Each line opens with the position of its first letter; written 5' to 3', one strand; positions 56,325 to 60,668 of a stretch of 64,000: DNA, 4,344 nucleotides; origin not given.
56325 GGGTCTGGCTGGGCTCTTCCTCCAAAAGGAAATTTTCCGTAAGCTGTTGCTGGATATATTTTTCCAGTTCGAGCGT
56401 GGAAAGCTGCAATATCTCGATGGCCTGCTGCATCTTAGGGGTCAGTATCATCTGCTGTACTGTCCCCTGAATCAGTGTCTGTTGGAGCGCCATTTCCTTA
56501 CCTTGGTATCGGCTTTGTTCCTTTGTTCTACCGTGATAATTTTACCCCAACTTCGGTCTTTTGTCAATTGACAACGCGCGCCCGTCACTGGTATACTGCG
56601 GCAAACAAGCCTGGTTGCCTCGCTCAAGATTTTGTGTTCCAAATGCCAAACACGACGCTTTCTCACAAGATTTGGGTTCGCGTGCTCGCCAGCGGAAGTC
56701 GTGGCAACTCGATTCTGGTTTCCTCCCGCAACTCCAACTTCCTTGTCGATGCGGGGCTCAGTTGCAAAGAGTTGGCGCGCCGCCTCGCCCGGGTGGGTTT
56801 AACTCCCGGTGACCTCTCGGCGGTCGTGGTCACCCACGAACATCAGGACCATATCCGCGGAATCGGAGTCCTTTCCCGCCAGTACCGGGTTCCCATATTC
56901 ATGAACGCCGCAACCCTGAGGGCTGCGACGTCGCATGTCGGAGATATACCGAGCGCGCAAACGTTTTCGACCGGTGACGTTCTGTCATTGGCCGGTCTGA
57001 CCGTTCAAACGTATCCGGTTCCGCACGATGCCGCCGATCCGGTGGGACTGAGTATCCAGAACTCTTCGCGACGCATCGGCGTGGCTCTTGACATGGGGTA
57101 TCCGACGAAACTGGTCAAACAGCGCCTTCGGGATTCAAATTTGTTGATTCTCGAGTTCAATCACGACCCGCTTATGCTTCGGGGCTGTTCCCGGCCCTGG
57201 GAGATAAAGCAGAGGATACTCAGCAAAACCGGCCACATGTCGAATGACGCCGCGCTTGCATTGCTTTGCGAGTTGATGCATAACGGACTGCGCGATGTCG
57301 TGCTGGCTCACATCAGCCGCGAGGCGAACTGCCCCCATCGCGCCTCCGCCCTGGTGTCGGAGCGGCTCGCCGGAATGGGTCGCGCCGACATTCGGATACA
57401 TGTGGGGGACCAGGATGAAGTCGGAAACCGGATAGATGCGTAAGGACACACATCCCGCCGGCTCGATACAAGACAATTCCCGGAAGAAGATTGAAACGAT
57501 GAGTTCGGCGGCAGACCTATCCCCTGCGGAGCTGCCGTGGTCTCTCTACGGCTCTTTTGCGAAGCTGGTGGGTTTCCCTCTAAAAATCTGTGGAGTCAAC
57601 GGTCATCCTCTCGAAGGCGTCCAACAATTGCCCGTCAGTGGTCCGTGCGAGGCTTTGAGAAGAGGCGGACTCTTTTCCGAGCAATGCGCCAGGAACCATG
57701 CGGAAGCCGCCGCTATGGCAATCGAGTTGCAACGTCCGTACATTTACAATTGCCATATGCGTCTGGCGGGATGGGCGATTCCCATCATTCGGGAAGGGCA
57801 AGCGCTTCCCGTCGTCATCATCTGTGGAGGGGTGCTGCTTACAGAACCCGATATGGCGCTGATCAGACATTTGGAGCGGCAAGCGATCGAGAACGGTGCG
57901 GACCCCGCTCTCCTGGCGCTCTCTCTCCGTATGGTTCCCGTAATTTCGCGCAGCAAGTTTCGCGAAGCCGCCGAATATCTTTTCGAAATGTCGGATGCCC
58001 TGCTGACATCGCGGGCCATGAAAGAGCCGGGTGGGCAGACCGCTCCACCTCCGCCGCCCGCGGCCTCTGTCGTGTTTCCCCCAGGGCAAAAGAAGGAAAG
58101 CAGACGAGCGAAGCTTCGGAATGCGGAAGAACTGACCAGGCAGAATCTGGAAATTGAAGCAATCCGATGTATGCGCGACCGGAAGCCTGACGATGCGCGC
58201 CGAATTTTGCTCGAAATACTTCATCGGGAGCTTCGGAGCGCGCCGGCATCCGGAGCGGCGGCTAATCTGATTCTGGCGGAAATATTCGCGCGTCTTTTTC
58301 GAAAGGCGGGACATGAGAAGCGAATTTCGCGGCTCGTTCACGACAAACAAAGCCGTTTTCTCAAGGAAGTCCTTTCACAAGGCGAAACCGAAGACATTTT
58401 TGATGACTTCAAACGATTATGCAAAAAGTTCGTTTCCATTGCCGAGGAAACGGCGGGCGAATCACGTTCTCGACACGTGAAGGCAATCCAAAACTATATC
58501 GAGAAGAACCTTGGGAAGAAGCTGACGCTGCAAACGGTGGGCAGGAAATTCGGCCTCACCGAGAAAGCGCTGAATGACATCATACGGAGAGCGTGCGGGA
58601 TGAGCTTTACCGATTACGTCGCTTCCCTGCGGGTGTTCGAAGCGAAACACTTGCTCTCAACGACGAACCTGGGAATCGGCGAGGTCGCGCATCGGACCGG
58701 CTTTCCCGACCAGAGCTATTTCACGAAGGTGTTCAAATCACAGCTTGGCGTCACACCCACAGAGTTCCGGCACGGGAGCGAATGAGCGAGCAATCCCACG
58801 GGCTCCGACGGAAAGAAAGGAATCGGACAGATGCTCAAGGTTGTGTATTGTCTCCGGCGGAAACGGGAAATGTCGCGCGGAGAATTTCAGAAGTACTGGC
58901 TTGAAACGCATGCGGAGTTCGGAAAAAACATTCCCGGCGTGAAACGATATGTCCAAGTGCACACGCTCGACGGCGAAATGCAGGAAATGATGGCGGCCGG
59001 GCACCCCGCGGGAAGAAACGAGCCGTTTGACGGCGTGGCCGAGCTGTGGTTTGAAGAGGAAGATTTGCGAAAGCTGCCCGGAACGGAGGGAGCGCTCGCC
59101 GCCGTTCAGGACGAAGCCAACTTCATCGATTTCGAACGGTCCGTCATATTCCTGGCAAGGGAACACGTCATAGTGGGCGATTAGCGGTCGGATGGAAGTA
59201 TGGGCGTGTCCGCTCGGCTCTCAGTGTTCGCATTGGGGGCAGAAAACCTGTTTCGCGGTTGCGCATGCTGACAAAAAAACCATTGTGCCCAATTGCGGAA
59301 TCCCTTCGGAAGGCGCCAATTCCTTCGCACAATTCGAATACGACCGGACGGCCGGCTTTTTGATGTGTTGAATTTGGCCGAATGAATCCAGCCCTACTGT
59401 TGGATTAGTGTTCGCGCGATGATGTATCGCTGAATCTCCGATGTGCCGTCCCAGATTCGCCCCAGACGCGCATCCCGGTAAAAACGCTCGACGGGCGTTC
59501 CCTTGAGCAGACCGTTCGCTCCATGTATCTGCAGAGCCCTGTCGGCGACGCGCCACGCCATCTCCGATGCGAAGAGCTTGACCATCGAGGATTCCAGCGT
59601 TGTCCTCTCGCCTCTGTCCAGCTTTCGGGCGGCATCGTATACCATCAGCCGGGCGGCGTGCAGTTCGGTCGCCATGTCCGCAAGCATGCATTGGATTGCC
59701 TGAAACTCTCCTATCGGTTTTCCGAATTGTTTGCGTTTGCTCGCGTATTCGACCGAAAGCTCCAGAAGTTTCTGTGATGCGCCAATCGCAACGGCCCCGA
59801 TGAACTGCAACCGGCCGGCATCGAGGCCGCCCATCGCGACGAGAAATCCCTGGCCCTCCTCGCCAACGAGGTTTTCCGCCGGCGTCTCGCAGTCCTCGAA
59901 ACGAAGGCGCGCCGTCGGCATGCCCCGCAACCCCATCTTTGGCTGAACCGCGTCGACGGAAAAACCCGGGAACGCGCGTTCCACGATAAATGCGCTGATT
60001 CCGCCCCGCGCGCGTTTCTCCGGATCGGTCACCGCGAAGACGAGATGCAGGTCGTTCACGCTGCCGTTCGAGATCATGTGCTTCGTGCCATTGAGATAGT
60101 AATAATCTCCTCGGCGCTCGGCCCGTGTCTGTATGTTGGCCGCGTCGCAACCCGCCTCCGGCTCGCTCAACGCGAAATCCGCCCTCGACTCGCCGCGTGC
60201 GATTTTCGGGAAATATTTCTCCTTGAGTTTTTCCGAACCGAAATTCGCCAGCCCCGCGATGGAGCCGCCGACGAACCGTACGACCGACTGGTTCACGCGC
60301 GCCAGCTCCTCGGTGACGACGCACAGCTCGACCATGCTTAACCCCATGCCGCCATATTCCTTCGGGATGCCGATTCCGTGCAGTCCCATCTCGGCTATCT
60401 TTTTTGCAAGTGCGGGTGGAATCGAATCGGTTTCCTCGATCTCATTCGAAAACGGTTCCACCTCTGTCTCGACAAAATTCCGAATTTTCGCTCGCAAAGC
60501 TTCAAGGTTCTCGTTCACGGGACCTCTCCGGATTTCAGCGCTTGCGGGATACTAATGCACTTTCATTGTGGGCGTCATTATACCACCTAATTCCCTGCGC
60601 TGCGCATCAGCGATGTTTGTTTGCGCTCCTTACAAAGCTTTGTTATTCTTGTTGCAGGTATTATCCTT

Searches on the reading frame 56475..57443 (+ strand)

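Call 38: search_protein_families(library=pfam, proteins=[window:56475-57443:+], max_evalue=0.00001)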
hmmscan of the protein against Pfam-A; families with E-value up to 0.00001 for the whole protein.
window:56475-57443:+ (322 aa): 2 families
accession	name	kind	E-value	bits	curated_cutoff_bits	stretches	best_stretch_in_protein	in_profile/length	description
PF12706.13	Lactamase_B_2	-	5.8e-19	68.9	27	1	88-280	2-200/200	Beta-lactamase superfamily domain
PF00753.33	Lactamase_B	-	1.1e-15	58.6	22.7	1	76-164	5-94/196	Metallo-beta-lactamase superfamily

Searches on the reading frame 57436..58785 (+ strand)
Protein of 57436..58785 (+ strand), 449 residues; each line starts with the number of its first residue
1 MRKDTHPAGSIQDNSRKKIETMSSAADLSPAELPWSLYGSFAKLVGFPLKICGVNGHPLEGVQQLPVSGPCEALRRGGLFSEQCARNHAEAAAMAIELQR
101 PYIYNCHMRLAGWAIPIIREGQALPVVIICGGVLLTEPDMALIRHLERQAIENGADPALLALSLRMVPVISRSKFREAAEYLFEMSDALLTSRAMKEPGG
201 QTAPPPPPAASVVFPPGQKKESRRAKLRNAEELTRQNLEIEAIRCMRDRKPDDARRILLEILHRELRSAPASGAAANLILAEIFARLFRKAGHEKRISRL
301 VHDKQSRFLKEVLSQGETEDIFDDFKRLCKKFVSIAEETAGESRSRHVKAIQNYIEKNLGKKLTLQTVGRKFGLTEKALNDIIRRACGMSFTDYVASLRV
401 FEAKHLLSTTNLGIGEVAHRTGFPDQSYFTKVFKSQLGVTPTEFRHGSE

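Call 38: search_protein_families(library=pfam, proteins=[window:57436-58785:+], max_evalue=0.00001)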
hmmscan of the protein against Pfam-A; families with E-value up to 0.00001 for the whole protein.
window:57436-58785:+ (449 aa): 3 families
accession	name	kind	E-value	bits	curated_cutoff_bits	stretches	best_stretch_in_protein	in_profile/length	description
PF10114.15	PocR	-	4.8e-23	82.2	23.9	1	39-191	13-159/162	Sensory domain found in PocR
PF12833.13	HTH_18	-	2.4e-20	73.1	33.6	1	370-446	3-79/80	Helix-turn-helix domain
PF00165.29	HTH_AraC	-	8.2e-13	48.6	26.6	1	408-446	2-42/42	Bacterial regulatory helix-turn-helix proteins, AraC family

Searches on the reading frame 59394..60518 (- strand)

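Call 38: search_protein_families(library=pfam, proteins=[window:59394-60518:-], max_evalue=0.00001)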
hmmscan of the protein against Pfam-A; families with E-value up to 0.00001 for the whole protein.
window:59394-60518:- (374 aa): 4 families
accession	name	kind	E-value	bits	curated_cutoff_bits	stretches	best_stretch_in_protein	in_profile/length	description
PF00441.29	Acyl-CoA_dh_1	-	1.6e-53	181.3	22.4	1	222-371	1-149/150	Acyl-CoA dehydrogenase, C-terminal domain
PF02771.21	Acyl-CoA_dh_N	-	1.4e-30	106.4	22.9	1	3-110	2-113/113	Acyl-CoA dehydrogenase, N-terminal domain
PF08028.16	Acyl-CoA_dh_2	-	3.6e-25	89.2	22.7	1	240-359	3-132/134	Acyl-CoA dehydrogenase, C-terminal domain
PF02770.24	Acyl-CoA_dh_M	-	1.1e-24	86.8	33.3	1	115-210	2-97/97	Acyl-CoA dehydrogenase, middle domain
